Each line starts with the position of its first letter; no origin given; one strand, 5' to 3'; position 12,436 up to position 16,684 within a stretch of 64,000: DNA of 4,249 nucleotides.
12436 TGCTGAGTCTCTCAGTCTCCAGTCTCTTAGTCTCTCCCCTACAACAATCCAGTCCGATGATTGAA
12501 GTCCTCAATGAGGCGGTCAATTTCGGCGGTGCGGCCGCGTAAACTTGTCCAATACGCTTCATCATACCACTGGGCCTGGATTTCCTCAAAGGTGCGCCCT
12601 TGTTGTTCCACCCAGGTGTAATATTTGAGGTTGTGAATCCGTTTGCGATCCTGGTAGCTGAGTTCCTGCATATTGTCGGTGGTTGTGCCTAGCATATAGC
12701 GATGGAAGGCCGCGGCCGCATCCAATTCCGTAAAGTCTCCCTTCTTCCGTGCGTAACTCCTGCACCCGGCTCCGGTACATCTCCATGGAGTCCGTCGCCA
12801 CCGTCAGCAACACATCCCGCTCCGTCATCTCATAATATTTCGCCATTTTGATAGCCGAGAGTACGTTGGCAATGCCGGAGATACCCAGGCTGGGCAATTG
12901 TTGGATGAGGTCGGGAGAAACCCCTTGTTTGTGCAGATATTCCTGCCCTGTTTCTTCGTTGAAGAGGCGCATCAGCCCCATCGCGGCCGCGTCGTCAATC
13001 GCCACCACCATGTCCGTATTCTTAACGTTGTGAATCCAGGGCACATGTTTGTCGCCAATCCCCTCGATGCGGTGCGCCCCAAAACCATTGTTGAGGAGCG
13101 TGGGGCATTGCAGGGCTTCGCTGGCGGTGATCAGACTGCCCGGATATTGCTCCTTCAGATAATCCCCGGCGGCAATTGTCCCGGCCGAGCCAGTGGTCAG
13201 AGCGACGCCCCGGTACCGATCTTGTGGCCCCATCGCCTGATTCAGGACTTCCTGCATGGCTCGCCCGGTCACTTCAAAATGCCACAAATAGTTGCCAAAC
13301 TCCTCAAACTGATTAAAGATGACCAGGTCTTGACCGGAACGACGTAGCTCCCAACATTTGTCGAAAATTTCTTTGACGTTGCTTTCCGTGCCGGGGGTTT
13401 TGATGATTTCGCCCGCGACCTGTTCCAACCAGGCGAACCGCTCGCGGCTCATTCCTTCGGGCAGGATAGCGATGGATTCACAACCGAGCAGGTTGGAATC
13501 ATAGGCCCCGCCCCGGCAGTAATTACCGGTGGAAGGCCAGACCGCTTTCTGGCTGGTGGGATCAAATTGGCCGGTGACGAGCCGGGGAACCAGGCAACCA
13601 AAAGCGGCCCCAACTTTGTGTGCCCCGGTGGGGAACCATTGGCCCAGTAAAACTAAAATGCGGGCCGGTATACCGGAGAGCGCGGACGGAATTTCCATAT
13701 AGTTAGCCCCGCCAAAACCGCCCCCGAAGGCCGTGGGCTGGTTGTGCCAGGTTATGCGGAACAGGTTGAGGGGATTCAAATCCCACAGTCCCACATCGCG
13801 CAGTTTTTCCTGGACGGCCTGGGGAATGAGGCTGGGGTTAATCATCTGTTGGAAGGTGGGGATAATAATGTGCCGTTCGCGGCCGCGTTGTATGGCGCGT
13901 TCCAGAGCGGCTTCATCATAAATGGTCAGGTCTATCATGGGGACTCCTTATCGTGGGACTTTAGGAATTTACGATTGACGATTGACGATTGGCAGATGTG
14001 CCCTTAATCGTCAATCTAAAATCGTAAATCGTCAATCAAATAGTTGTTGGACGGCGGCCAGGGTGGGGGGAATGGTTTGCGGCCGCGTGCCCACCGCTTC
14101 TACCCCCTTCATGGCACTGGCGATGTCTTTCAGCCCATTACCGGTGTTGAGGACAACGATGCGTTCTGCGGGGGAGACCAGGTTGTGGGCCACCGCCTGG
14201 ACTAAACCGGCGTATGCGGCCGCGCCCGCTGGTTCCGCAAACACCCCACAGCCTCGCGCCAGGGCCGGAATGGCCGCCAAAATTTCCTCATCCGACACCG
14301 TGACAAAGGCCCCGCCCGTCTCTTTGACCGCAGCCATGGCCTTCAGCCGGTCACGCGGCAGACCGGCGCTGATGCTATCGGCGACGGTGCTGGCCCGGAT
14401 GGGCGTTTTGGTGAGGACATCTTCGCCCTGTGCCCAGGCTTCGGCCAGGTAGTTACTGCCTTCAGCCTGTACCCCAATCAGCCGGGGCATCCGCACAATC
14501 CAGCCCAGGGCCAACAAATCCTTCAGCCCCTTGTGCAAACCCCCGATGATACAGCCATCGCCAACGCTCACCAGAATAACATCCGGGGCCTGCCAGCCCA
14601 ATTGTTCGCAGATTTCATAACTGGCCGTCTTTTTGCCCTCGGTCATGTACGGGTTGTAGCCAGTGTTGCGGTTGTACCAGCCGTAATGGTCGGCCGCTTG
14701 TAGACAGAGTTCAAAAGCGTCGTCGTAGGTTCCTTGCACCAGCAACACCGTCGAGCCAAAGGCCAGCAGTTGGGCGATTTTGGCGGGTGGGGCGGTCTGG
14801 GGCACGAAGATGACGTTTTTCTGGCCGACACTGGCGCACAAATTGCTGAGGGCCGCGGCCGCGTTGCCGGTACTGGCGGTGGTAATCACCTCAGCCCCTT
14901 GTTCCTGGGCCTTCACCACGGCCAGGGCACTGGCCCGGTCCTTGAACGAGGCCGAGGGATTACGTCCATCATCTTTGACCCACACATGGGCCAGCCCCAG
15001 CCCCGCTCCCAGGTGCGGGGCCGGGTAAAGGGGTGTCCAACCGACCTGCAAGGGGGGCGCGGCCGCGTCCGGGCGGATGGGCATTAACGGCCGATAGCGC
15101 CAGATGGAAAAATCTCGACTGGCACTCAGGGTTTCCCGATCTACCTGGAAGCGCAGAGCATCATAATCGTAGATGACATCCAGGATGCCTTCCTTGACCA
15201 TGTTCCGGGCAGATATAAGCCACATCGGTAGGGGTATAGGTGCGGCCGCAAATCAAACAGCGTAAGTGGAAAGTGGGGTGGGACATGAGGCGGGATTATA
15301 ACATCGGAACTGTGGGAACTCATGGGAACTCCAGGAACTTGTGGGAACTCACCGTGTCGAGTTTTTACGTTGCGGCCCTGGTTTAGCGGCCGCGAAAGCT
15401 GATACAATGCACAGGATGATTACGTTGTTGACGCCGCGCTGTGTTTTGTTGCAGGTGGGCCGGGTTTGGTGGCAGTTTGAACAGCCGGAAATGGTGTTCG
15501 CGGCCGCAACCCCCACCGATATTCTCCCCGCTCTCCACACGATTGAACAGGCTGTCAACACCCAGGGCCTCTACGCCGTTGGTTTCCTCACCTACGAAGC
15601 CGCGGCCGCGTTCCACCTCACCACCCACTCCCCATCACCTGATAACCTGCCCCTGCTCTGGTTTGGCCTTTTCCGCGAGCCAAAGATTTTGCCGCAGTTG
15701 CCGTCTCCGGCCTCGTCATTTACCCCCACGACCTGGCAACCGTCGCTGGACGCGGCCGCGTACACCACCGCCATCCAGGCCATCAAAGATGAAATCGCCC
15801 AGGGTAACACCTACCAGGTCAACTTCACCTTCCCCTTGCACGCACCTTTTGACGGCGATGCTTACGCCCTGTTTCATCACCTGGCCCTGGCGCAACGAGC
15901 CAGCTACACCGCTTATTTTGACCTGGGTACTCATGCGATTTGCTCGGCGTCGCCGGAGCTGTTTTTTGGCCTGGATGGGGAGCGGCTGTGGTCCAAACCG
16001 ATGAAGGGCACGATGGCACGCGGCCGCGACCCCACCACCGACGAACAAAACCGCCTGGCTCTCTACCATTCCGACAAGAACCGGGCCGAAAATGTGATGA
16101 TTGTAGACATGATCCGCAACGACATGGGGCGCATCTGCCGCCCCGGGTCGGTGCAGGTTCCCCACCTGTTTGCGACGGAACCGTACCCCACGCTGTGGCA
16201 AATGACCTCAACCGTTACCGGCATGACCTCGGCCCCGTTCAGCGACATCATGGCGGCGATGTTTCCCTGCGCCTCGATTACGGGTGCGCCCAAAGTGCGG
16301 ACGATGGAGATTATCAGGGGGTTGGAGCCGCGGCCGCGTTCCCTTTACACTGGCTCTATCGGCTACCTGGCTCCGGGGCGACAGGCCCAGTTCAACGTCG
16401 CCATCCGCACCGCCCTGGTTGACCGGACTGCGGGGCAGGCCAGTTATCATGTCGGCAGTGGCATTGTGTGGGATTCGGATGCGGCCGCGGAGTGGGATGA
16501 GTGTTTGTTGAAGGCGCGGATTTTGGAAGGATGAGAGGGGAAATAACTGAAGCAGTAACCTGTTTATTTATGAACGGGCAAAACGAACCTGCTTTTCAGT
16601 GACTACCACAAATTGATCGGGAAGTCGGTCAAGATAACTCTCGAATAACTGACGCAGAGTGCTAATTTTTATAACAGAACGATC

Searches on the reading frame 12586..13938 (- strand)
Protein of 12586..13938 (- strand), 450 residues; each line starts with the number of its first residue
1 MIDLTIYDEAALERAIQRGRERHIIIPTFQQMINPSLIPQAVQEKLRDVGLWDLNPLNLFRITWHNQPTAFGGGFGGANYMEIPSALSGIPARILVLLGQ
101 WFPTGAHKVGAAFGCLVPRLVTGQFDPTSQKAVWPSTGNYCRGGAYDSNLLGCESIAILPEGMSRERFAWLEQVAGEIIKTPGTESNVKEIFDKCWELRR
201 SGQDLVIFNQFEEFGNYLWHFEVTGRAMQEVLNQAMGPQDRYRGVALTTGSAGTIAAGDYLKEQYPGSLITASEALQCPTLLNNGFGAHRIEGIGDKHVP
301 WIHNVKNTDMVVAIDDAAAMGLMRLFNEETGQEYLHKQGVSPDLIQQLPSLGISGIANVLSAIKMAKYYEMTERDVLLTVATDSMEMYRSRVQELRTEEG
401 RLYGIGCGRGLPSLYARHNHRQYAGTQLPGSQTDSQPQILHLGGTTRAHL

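Call 56: search_protein_families(library=pfam, proteins=[window:12586-13938:-], max_evalue=0.00001)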
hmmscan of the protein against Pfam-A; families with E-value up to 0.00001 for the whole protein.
window:12586-13938:- (450 aa): 1 family
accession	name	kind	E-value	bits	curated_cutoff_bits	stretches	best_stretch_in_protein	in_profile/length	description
PF00291.31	PALP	-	1.8e-13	50.9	35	1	103-331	33-261/295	Pyridoxal-phosphate dependent enzyme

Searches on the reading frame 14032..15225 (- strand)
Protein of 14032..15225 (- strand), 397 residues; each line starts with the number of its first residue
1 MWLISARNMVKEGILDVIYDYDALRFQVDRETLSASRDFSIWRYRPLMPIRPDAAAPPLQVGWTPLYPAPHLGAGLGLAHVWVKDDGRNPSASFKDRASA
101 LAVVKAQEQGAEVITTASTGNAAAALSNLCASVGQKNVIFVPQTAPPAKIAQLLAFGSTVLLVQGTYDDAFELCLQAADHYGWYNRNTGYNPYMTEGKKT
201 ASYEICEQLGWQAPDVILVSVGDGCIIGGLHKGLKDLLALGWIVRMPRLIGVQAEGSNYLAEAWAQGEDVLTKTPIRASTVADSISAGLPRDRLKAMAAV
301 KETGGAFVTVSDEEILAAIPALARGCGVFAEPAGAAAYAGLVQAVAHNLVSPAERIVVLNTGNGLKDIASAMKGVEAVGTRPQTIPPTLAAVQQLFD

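Call 57: search_protein_families(library=pfam, proteins=[window:14032-15225:-], max_evalue=0.00001)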
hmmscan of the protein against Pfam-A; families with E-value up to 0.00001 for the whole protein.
window:14032-15225:- (397 aa): 1 family
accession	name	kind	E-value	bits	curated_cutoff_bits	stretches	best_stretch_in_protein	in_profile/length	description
PF00291.31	PALP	-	4.4e-76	256.5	35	1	60-362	4-295/295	Pyridoxal-phosphate dependent enzyme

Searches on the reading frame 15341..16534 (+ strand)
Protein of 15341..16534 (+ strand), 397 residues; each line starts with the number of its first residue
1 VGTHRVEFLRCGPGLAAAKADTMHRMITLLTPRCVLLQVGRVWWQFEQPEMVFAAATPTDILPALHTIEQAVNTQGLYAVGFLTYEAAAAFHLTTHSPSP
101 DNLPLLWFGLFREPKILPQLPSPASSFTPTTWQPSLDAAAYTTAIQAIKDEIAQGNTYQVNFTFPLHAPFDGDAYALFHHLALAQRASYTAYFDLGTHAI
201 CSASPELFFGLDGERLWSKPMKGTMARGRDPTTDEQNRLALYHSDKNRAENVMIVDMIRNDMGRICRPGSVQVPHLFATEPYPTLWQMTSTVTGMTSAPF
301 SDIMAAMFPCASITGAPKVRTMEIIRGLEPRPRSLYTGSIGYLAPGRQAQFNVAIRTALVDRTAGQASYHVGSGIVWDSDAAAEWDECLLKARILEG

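Call 57: search_protein_families(library=pfam, proteins=[window:15341-16534:+], max_evalue=0.00001)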
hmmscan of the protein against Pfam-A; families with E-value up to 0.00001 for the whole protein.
window:15341-16534:+ (397 aa): 1 family
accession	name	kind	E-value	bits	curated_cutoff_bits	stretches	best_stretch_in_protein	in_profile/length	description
PF00425.24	Chorismate_bind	-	2.7e-83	279.9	27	1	139-391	3-257/257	chorismate binding enzyme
